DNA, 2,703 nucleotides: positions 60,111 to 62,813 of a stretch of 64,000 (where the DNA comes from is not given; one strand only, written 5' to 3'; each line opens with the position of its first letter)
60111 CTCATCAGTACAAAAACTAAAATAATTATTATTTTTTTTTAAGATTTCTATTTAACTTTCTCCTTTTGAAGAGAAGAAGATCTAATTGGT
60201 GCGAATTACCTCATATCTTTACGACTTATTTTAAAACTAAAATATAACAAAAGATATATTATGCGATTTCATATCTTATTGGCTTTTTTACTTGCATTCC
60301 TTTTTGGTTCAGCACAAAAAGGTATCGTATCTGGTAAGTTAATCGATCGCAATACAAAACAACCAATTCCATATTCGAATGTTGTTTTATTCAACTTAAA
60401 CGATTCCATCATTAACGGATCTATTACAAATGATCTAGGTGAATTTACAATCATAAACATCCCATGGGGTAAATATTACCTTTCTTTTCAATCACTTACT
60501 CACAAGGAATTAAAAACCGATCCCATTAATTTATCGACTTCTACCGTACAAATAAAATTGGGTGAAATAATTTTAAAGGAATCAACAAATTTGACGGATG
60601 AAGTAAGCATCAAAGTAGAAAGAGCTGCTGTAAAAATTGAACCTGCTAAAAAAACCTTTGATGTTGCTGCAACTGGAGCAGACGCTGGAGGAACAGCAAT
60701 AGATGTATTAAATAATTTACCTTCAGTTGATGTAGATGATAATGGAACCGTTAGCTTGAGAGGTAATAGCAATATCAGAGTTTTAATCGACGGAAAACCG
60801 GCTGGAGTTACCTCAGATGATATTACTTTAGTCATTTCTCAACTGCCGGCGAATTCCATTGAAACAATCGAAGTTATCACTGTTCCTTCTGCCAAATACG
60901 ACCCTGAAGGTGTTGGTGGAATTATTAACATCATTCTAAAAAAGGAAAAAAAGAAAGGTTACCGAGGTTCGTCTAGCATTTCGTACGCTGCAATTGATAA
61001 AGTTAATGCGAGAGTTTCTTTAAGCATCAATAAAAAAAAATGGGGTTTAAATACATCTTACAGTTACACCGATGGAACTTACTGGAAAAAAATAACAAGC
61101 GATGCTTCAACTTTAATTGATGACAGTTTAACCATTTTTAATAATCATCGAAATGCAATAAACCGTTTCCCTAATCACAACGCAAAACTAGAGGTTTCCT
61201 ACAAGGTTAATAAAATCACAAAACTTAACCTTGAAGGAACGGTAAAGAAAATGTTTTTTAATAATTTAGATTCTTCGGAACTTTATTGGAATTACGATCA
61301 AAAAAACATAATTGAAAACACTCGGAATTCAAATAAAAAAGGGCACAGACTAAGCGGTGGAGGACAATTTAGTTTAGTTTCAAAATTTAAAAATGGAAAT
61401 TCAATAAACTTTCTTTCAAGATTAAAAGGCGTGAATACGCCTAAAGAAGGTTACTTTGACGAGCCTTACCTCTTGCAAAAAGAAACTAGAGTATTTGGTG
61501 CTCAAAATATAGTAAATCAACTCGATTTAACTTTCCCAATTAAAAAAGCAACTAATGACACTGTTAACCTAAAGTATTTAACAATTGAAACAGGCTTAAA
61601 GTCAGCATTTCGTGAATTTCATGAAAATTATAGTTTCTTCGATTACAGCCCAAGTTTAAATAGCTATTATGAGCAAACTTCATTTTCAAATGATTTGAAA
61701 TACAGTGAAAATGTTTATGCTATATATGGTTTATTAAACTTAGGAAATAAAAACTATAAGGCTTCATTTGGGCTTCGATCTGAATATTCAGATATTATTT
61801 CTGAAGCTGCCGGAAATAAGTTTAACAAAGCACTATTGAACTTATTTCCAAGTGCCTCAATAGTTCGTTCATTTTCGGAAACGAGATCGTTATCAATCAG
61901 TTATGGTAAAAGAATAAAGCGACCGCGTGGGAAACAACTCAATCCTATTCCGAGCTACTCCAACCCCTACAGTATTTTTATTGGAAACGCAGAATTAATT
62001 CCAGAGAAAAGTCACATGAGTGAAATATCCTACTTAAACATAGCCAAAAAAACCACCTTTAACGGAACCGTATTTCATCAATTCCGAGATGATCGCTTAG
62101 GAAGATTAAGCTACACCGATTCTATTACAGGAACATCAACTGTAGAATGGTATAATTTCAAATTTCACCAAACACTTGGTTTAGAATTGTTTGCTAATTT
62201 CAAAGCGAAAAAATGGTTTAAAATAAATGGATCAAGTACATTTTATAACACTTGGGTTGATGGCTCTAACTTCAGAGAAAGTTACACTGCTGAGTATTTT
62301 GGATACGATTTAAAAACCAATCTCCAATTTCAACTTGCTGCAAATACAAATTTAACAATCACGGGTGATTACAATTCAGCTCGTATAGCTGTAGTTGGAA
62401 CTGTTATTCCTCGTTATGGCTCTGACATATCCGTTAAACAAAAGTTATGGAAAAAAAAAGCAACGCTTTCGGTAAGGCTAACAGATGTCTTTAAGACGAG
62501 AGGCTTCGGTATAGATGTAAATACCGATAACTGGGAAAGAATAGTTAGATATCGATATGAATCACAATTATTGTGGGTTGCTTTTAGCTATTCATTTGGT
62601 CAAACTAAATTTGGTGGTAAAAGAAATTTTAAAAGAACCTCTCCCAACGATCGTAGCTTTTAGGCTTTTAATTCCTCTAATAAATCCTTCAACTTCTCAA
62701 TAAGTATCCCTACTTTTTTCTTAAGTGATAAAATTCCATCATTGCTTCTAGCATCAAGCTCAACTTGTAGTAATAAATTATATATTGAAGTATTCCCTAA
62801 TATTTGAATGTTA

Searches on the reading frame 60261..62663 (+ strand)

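Call 3: search_protein_families(library=pfam, proteins=[window:60261-62663:+], max_evalue=1)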
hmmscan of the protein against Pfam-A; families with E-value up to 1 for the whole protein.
window:60261-62663:+ (800 aa): 5 families
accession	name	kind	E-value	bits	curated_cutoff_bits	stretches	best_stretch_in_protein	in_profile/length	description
PF14905.12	OMP_b-brl_3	-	8.1e-68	229.8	27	1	414-777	54-408/408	Outer membrane protein beta-barrel family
PF13715.12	CarbopepD_reg_2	-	3.7e-09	36.9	32.2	1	23-116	1-87/88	CarboxypepD_reg-like domain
PF07715.20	Plug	-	2.6e-08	34.8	23.9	1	144-221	23-107/107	TonB-dependent Receptor Plug Domain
PF13620.12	CarboxypepD_reg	-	5e-08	33.6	32.3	1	23-92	2-70/82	Carboxypeptidase regulatory-like domain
PF17802.7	SpaA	-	0.029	14.9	23.1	1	25-74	5-56/91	Prealbumin-like fold domain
